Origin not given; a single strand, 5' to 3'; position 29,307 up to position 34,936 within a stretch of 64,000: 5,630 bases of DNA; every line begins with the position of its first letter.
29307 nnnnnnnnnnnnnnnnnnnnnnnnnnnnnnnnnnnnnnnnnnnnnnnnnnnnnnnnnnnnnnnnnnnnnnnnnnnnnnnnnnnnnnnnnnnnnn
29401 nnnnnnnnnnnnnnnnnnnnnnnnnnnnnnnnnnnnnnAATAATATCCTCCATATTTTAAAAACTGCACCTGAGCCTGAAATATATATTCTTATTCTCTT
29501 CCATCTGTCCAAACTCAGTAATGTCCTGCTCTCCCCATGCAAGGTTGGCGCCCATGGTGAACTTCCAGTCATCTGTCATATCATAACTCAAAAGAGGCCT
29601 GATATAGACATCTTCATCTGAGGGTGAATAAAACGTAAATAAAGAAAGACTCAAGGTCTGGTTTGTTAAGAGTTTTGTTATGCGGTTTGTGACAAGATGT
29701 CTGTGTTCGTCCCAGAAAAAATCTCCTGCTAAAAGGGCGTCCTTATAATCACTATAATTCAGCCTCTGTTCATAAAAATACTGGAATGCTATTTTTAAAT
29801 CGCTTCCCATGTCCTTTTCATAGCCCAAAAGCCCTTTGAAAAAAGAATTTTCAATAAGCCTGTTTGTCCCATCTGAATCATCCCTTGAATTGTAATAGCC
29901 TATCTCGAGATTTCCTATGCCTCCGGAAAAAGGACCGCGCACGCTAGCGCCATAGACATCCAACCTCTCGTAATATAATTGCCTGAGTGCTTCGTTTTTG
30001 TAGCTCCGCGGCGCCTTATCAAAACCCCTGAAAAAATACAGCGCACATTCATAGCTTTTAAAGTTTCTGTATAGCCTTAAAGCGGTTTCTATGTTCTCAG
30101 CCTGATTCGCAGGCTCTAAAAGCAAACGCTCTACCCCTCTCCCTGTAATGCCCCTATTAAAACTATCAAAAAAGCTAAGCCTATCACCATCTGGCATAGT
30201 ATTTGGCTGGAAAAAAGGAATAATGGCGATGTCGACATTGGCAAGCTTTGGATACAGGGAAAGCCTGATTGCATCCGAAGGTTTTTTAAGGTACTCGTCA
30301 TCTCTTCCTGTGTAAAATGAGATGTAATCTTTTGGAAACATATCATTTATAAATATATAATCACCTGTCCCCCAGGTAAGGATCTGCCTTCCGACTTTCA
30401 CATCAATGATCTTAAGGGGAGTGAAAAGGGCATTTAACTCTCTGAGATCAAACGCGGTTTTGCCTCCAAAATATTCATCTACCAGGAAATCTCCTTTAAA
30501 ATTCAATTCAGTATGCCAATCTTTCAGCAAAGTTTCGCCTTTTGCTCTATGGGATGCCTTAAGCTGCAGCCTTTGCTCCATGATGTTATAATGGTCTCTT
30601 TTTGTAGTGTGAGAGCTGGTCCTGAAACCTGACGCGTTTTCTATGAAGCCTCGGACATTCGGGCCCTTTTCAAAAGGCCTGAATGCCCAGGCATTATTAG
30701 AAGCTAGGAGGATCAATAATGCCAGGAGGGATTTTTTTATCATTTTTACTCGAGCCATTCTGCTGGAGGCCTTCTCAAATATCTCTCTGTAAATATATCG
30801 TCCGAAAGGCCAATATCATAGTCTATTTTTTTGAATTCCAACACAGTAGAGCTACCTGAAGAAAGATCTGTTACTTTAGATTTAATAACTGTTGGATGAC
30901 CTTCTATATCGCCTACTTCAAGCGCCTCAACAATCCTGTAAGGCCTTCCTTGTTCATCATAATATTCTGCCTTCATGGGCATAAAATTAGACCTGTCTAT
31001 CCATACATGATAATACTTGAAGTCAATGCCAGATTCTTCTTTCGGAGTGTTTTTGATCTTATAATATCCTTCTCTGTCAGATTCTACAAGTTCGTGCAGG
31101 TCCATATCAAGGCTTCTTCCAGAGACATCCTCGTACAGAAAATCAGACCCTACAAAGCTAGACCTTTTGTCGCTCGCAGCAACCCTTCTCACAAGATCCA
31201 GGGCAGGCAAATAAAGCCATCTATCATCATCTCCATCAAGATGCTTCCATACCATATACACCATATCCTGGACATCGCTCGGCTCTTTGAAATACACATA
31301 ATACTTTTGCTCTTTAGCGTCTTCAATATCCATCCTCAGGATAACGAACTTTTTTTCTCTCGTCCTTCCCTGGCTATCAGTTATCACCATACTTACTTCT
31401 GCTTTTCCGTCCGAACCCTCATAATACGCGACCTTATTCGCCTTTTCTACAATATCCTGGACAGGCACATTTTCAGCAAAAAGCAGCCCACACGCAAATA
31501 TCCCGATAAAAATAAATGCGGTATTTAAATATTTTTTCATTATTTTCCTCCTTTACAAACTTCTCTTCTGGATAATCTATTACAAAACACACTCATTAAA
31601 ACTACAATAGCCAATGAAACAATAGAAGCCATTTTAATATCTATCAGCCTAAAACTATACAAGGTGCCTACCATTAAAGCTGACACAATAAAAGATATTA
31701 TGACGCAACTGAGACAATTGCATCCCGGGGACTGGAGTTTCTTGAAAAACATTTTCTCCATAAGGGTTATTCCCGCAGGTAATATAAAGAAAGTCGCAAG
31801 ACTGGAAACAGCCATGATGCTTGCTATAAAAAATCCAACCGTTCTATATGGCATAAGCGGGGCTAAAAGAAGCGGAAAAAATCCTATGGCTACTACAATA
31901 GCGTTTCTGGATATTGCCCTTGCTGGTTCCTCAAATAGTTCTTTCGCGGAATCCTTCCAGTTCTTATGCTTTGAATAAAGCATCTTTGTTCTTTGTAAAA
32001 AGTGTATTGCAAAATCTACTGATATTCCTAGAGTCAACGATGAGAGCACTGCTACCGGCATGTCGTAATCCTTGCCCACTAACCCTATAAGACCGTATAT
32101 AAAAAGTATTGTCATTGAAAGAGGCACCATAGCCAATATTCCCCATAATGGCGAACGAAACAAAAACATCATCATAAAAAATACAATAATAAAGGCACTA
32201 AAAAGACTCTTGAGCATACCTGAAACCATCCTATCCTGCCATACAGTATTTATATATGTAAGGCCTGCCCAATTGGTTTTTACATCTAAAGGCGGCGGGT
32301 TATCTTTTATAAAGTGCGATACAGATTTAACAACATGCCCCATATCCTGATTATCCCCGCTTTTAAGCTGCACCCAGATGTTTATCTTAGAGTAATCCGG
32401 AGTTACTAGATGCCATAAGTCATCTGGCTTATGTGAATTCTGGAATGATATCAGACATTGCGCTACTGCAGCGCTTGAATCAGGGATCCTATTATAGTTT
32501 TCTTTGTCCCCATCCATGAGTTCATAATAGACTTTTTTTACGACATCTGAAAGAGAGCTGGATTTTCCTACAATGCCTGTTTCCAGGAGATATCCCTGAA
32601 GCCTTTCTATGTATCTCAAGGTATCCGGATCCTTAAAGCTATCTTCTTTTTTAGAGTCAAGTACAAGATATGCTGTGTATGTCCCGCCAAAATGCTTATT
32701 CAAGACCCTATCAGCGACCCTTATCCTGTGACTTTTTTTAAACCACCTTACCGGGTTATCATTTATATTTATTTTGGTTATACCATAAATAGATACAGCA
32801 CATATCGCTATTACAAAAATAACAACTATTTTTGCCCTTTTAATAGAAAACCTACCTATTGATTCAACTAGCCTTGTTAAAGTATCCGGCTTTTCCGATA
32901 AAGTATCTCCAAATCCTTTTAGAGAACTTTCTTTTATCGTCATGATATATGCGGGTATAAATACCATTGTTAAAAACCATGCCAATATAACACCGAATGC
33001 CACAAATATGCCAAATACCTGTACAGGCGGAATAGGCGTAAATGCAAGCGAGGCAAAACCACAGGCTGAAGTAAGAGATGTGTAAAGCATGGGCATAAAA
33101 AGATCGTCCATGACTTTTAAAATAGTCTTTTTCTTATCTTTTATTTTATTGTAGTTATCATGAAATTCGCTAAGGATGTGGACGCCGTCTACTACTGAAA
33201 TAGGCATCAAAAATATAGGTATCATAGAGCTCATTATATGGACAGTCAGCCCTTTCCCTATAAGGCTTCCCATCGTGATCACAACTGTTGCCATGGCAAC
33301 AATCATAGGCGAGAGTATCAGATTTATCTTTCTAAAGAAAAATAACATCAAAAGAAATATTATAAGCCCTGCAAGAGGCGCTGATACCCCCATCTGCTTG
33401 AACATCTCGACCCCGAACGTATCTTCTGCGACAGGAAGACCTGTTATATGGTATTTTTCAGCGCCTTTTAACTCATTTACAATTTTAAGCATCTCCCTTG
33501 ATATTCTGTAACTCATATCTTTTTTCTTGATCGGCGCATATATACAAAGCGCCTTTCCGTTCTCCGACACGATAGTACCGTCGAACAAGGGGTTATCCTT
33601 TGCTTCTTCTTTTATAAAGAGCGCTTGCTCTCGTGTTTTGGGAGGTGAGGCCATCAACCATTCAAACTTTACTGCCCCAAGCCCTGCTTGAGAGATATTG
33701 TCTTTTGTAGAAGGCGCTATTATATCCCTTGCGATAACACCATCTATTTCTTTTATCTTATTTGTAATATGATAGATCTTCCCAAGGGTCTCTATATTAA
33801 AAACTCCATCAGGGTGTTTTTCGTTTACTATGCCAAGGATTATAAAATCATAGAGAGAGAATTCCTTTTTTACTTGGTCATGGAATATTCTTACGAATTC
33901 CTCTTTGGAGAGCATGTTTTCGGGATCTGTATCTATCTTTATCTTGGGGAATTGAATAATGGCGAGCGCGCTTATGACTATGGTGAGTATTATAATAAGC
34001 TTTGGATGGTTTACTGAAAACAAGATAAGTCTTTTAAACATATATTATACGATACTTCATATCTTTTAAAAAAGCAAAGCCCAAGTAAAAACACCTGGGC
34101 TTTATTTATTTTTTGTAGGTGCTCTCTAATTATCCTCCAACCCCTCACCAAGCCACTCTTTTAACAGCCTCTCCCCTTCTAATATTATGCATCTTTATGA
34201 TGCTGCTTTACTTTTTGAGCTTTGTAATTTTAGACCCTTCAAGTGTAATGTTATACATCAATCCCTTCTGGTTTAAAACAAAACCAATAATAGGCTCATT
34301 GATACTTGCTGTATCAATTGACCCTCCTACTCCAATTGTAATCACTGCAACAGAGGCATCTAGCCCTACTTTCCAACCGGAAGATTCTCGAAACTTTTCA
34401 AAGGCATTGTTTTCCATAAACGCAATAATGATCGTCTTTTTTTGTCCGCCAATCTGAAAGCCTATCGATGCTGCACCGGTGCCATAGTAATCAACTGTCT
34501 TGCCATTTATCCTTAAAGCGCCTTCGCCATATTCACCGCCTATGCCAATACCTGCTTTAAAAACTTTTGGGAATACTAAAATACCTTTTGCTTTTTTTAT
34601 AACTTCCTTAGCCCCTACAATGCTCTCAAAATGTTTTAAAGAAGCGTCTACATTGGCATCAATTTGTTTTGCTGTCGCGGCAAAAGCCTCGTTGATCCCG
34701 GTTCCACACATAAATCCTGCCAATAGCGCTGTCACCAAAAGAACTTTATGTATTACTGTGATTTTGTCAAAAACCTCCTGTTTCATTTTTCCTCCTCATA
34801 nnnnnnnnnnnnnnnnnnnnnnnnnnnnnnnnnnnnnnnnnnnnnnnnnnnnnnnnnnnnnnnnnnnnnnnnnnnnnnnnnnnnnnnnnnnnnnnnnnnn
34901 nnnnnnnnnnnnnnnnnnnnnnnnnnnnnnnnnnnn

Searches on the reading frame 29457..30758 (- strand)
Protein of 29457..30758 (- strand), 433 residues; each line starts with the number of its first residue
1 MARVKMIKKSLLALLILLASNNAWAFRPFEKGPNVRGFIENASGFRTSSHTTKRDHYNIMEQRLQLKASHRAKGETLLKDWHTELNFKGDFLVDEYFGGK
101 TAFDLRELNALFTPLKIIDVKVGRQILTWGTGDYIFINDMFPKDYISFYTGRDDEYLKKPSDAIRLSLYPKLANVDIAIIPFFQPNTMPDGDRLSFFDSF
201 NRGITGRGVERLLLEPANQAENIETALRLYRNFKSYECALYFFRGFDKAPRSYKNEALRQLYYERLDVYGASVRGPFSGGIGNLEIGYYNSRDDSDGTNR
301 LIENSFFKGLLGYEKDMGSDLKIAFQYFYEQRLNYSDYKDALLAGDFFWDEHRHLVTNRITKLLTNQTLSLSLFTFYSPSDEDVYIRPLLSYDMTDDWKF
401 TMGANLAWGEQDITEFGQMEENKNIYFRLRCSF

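Call 7: search_protein_families(library=pfam, proteins=[window:29457-30758:-], max_evalue=0.001)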
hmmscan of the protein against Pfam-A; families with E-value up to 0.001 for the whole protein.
window:29457-30758:- (433 aa): 1 family
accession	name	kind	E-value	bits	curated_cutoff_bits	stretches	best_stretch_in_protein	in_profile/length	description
PF06980.17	DUF1302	-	6.3e-08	32.5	23.2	1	118-291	162-365/541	Protein of unknown function (DUF1302)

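Call 19: search_protein_families(library=ncbifam, proteins=[window:29457-30758:-], max_evalue=0.001)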
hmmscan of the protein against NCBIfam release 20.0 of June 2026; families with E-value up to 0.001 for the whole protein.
window:29457-30758:- (433 aa): 0 families

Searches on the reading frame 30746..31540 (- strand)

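Call 8: search_protein_families(library=pfam, proteins=[window:30746-31540:-], max_evalue=0.001)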
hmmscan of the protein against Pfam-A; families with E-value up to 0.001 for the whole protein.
window:30746-31540:- (264 aa): 2 families
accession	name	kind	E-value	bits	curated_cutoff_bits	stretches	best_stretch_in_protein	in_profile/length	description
PF17131.11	LolA_like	-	4.1e-55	186.7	30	1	77-257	2-184/184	Outer membrane lipoprotein-sorting protein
PF07044.18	DUF1329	-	1.3e-08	35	23.1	1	73-141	136-209/368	Protein of unknown function (DUF1329)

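Call 19: search_protein_families(library=ncbifam, proteins=[window:30746-31540:-], max_evalue=0.001)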
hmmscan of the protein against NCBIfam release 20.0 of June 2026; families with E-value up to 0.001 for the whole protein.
window:30746-31540:- (264 aa): 0 families

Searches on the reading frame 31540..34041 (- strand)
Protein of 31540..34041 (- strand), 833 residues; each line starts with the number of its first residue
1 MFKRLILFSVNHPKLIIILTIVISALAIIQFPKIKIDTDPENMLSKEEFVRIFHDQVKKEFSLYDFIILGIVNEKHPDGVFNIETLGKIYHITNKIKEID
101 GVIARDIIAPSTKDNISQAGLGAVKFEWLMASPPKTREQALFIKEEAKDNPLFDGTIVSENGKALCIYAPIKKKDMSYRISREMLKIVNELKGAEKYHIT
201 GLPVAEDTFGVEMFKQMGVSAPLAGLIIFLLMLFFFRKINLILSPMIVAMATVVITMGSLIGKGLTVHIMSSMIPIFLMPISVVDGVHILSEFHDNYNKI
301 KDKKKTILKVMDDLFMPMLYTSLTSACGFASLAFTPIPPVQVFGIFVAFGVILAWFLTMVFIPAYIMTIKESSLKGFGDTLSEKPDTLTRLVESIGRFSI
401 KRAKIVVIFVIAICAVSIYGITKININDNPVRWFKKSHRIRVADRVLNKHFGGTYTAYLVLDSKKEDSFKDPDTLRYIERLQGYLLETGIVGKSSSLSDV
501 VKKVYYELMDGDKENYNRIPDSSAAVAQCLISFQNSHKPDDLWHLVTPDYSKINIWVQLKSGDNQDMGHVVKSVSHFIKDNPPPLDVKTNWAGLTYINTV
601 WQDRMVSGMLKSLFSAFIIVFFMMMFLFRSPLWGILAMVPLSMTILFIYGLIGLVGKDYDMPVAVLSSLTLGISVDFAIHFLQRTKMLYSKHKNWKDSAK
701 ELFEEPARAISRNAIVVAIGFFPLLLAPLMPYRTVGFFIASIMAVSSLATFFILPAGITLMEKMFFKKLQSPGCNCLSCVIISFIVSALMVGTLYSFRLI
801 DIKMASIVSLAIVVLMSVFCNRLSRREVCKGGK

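Call 8: search_protein_families(library=pfam, proteins=[window:31540-34041:-], max_evalue=0.001)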
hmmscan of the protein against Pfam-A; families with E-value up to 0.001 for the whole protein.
window:31540-34041:- (833 aa): 4 families
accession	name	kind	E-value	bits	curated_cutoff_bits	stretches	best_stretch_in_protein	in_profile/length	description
PF03176.21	MMPL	-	1.4e-32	113.4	20.5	2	511-760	45-301/333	MMPL family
PF02460.24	Patched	-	1.4e-08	35.1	23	1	236-366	25-154/156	Patched SSD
PF12349.14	Sterol-sensing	-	2.9e-08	34.2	22.3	1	238-364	5-131/153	Sterol-sensing domain of SREBP cleavage-activation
PF00873.25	ACR_tran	-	5.8e-07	28.1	28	1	562-755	821-1014/1021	AcrB/AcrD/AcrF family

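Call 19: search_protein_families(library=ncbifam, proteins=[window:31540-34041:-], max_evalue=0.001)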
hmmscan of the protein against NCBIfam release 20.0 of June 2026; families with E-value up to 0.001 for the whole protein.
window:31540-34041:- (833 aa): 11 families
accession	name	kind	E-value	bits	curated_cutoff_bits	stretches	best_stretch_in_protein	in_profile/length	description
TIGR00921.1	2A067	subfamily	1.3e-57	195.4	351.9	1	11-758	2-731/733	hydrophobe/amphiphile efflux-3 (HAE3) family transporter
TIGR00833.1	actII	subfamily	4.7e-34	117.8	874.7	2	545-765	110-336/910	MMPL family RND transporter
TIGR03480.1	HpnN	hypoth_equivalog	1.1e-25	89.9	751.85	2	198-456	252-502/862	hopanoid biosynthesis associated RND transporter like protein HpnN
TIGR00917.1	2A060601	subfamily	8.1e-09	33.7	1016.5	0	229-359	597-738/1204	NPC intracellular cholesterol transporter 1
NF052374.1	HopndTporHpnN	equivalog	3.4e-07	28.7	1100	0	196-370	253-427/858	hopanoid transporter HpnN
NF000282.2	RND_permease_1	subfamily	1.4e-05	23.2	1250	0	566-746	835-1012/1029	multidrug efflux RND transporter permease subunit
TIGR01129.1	secD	equivalog_domain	3.7e-05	23.1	244.4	1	609-719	250-358/397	protein translocase subunit SecD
NF045600.2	BstA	equivalog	0.00011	20.2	1400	0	593-756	735-892/903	sterol transporter cytoplasmic membrane protein BstA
TIGR00916.1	2A0604s01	subfamily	0.0002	21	148.6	0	207-356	80-228/231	SecD/SecF family protein translocase subunit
NF009583.0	PRK13024.1-3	subfamily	0.00081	17.5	721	0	616-713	288-383/755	protein translocase subunit SecDF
TIGR00914.1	2A0601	subfamily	0.00082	17.2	701.45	0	157-369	821-1035/1051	CusA/CzcA family heavy metal efflux RND transporter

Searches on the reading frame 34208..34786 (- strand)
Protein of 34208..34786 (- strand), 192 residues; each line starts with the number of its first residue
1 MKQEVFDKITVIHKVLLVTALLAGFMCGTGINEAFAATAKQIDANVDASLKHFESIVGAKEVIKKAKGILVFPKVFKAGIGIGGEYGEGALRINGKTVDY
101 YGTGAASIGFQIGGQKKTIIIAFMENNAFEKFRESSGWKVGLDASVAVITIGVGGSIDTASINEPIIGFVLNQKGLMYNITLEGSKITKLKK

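Call 8: search_protein_families(library=pfam, proteins=[window:34208-34786:-], max_evalue=0.001)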
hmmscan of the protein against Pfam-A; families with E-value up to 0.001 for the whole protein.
window:34208-34786:- (192 aa): 1 family
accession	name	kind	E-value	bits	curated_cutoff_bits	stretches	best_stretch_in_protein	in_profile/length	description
PF04366.17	Ysc84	-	1.9e-11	44.3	25.1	1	105-189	2-87/127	Las17-binding protein actin regulator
